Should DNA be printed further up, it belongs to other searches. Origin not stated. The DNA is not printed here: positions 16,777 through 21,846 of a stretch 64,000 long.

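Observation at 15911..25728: Four-gene coupled operon: caspase-like protease, membrane coiled-coil giant, TIR-TM protein and DUF4062-NACHT-TPR NTPase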

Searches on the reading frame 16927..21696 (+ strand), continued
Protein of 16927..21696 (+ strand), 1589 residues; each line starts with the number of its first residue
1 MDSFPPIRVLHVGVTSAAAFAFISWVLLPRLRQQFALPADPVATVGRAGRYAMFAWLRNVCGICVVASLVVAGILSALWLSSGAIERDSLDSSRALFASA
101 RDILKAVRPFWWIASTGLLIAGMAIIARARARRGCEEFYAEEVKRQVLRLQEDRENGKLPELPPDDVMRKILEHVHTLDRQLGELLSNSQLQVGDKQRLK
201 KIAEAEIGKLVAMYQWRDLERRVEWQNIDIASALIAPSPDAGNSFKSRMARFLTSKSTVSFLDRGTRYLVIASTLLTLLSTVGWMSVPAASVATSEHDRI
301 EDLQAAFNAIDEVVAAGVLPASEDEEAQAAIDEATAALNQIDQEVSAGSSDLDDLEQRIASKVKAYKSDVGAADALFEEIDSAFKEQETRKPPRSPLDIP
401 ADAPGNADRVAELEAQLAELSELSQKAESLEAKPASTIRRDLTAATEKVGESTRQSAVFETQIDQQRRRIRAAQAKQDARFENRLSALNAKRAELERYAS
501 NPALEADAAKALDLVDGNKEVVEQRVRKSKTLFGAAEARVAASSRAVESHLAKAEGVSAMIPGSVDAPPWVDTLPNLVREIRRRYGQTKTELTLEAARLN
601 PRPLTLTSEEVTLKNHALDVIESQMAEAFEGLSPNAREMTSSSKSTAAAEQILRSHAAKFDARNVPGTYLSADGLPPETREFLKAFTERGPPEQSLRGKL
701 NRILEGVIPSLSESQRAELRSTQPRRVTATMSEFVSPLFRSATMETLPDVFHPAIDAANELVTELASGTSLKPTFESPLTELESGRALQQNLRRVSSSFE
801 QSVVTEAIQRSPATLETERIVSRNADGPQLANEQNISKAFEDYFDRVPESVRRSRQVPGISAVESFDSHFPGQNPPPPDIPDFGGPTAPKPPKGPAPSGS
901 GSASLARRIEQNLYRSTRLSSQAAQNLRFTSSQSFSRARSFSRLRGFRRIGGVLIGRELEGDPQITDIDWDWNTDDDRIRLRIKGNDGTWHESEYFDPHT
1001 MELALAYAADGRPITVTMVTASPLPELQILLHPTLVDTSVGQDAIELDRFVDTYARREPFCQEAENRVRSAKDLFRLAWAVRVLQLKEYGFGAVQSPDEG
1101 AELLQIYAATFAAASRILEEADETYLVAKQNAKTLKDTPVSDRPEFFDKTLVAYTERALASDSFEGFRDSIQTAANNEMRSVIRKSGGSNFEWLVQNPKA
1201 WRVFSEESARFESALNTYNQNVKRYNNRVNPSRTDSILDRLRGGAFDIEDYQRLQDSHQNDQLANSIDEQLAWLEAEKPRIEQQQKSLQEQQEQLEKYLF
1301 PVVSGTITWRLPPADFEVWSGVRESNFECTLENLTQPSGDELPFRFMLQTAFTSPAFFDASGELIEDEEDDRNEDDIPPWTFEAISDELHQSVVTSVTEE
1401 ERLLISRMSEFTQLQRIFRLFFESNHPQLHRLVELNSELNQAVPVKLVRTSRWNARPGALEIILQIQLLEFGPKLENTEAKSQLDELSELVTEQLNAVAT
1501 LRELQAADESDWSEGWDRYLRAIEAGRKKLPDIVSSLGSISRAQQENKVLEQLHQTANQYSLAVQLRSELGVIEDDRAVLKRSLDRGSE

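Call 67: search_protein_families(library=pfam, proteins=[L024:8138-11404:+, L044:584-3943:+, L048:11685-14789:+, L043:13791-17018:-, L050:13344-16064:-, L047:13290-15662:+, L021:13853-16000:-, L052:6331-9900:-, L041:7063-9483:+], max_evalue=0.01)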
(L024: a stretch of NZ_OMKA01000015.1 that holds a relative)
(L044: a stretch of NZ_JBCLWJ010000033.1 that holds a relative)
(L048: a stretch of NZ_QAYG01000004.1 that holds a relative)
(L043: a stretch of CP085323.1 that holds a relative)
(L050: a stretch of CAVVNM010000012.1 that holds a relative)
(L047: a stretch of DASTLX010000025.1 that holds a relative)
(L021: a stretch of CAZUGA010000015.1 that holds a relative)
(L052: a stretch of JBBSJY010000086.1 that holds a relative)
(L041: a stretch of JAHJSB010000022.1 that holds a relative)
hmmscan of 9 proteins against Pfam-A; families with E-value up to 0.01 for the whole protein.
L024:8138-11404:+ (1088 aa): 0 families

L044:584-3943:+ (1119 aa): 1 family
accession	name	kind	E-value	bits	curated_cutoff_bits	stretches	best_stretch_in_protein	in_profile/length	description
PF18829.7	Importin_rep_6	-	0.0077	17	23.9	1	275-347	20-92/110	Importin repeat 6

L048:11685-14789:+ (1034 aa): 0 families

L043:13791-17018:- (1075 aa): 6 families
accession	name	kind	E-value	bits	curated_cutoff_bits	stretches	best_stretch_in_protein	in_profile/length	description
PF07733.18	DNA_pol3_alpha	-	2.5e-79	267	23.9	1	304-566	2-260/260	Bacterial DNA polymerase III alpha NTPase domain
PF17657.6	DNA_pol3_finger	-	4.1e-47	160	22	1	569-734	1-166/166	Bacterial DNA polymerase III alpha subunit finger domain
PF02811.25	PHP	-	1.6e-30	107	26.4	1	7-185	1-164/164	PHP domain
PF14579.12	HHH_6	-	7.2e-20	71.4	25.6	1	807-897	1-87/90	Helix-hairpin-helix motif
PF01336.31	tRNA_anti-codon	-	0.00014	22.1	27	1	986-1057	4-74/75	OB-fold nucleic acid binding domain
PF12836.13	HHH_3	-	0.00069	20.1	27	1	838-883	16-61/65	Helix-hairpin-helix motif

L050:13344-16064:- (906 aa): 0 families

L047:13290-15662:+ (790 aa): 0 families

L021:13853-16000:- (715 aa): 4 families
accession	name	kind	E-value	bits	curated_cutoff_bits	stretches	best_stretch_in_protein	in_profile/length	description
PF07732.21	Cu-oxidase_3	-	1.3e-41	141.9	21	2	66-177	3-118/119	Multicopper oxidase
PF07731.20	Cu-oxidase_2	-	7.8e-32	110.3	20.4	1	426-534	11-132/137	Multicopper oxidase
PF00394.28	Cu-oxidase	-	8.9e-20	71.8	21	1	185-341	2-134/157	Multicopper oxidase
PF23509.1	MSMEG_3727_PQQ-assoc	-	0.00045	20.1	27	0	90-174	60-135/152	MSMEG_3727, PQQ-associated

L052:6331-9900:- (1189 aa): 0 families

L041:7063-9483:+ (806 aa): 1 family
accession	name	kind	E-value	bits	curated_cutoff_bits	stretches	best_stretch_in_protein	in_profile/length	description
PF14022.11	DUF4238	-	3e-17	63.4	27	1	6-285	1-281/281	Protein of unknown function (DUF4238)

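Call 84: find_related_loci(query=A2, collection=metagenome_contigs, flank=10000)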
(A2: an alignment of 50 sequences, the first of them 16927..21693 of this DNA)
Query A2 (1589 aa) in metagenome_contigs; peptide patterns used: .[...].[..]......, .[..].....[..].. (x = any residue, [..] = any of these).
113 stretches matched a pattern; 75 encode a relative of the query (tblastn E <= 1e-3); 75 distinct loci.
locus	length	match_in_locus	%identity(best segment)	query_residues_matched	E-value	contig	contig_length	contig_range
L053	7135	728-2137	30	934-1454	2e-41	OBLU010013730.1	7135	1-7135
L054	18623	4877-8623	40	14-1576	1e-40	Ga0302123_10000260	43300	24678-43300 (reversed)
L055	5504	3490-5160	42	934-1577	2e-39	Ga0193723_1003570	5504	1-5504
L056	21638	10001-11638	35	861-1571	2e-39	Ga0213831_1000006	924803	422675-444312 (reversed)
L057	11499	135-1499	38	874-1454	1e-37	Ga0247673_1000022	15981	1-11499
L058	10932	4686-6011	37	920-1482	5e-37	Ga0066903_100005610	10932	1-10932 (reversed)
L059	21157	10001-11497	33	860-1471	1e-36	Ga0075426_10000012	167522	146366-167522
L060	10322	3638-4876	38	931-1457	2e-36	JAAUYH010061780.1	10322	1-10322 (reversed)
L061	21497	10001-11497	33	860-1471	1e-36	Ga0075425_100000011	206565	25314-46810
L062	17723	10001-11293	40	895-1454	3e-33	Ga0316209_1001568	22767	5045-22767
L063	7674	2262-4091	34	862-1588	2e-33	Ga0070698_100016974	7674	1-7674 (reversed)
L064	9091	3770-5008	38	930-1455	2e-33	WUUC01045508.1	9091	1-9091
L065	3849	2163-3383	44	917-1462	1e-33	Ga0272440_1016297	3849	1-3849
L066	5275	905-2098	49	930-1456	4e-33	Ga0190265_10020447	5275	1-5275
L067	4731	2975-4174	45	930-1469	7e-33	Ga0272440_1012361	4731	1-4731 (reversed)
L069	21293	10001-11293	40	895-1454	3e-33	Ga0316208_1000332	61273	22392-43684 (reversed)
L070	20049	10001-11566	34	906-1506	3e-32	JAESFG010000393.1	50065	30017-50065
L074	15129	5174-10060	30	16-1584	2e-57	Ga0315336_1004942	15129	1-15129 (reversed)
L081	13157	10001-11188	35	933-1454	2e-29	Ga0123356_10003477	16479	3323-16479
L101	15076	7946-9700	30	918-1586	1e-26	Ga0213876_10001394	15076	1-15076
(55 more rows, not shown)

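Call 97: search_protein_families(library=pfam, proteins=[L024:6869-8077:+, L069:6963-8156:+, L081:11591-13027:+, L004:7690-9351:+, L101:154-1650:+, L070:3402-6683:-, L074:4092-5147:+, L074:2494-4044:+, L022:11443-12066:+, L064:3-917:+], max_evalue=0.001)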
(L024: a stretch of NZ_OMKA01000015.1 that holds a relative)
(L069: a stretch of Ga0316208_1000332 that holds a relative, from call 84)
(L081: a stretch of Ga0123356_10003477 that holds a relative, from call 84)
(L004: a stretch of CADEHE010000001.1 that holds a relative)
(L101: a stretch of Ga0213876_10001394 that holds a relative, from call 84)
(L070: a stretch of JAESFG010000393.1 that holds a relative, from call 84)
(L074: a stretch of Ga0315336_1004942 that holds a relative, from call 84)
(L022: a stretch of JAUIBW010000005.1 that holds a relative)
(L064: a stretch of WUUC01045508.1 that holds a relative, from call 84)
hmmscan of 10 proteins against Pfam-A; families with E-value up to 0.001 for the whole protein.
L024:6869-8077:+ (403 aa): 3 families
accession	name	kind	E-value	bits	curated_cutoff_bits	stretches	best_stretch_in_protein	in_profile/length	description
PF00656.27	Peptidase_C14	-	3.4e-19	69.9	21.4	1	7-244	3-223/233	Caspase domain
PF19964.5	EAD11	-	4.7e-06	26.9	26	1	318-392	3-77/80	Effector-associated domain 11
PF12770.12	CHAT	-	0.00095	19.1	24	0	15-150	101-214/289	CHAT domain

L069:6963-8156:+ (398 aa): 2 families
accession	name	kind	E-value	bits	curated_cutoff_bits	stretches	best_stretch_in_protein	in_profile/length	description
PF00656.27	Peptidase_C14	-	6e-19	69.1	21.4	1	13-256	15-225/233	Caspase domain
PF19964.5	EAD11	-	2.4e-09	37.5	26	1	321-390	3-72/80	Effector-associated domain 11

L081:11591-13027:+ (479 aa): 1 family
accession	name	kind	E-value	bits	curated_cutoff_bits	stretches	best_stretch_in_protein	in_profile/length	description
PF13676.11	TIR_2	-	1.4e-10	42.2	28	1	4-112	1-109/122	TIR domain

L004:7690-9351:+ (554 aa): 4 families
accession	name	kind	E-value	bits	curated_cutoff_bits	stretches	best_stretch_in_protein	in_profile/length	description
PF13676.11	TIR_2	-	1.4e-13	51.9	28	1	443-551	1-109/122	TIR domain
PF00072.30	Response_reg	-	5.7e-13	49.4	30.2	1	131-243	1-110/111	Response regulator receiver domain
PF00498.31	FHA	-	4.2e-12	46.8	20.7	1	30-96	2-67/67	FHA domain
PF16697.10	Yop-YscD_cpl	-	9.8e-05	23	33.2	1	30-100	20-88/94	Inner membrane component of T3SS, cytoplasmic domain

L101:154-1650:+ (499 aa): 1 family
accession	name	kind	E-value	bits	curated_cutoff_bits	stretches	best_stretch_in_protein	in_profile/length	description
PF13676.11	TIR_2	-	4.6e-15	56.6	28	1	342-441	2-98/122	TIR domain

L070:3402-6683:- (1093 aa): 10 families
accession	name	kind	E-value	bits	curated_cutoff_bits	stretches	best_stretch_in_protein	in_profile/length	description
PF13374.12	TPR_10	-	8e-20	70.6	27.5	3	793-825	4-36/42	Tetratricopeptide repeat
PF13424.12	TPR_12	-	4.2e-18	65.7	30.1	3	938-1014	6-76/77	Tetratricopeptide repeat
PF07719.23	TPR_2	-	6.3e-15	54.4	27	0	795-821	5-31/34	Tetratricopeptide repeat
PF13676.11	TIR_2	-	2.1e-14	54.5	28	1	88-195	2-98/122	TIR domain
PF13371.12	TPR_9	-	3.1e-13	50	35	0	760-809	5-54/73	Tetratricopeptide repeat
PF13181.12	TPR_8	-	5.8e-13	48.3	25.7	0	794-822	4-32/34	Tetratricopeptide repeat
PF01582.25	TIR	-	2.3e-08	34.4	21.3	1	101-174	16-81/179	TIR domain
PF00515.34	TPR_1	-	1.2e-07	31.7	27.8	0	794-822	4-32/34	Tetratricopeptide repeat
PF13191.12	AAA_16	-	1.3e-07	32.7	32.6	1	272-390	1-143/167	AAA ATPase domain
PF13176.12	TPR_7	-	6e-06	26.4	27.9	0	796-826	4-34/36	Tetratricopeptide repeat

L074:4092-5147:+ (352 aa): 2 families
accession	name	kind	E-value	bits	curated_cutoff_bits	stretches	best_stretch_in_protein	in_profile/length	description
PF13676.11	TIR_2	-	8.6e-22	78.3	28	1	17-138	1-122/122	TIR domain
PF08937.16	ThsB_TIR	-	4.5e-05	24.2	21.2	1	18-105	1-96/100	Thoeris protein ThsB, TIR-like domain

L074:2494-4044:+ (517 aa): 0 families

L022:11443-12066:+ (208 aa): 1 family
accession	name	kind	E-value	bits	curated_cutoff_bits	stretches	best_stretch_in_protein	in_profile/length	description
PF19964.5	EAD11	-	8.1e-14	51.8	26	1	11-88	2-80/80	Effector-associated domain 11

L064:3-917:+ (305 aa): 4 families
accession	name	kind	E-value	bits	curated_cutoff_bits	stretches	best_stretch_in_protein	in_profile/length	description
PF00575.29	S1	-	1.6e-25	89.7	22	2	49-121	2-74/74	S1 RNA binding domain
PF13676.11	TIR_2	-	4.1e-21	76.1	28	1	156-248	2-93/122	TIR domain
PF23459.1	S1_RRP5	-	1.3e-09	38.9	27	1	49-119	1-71/72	RRP5 S1 domain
PF01582.25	TIR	-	1.2e-08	35.4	21.3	1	153-246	2-96/179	TIR domain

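Call 107: search_protein_families(library=phrogs, proteins=[window:16927-21696:+], max_evalue=0.01)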
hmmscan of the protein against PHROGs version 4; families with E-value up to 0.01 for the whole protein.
window:16927-21696:+ (1589 aa): 0 families
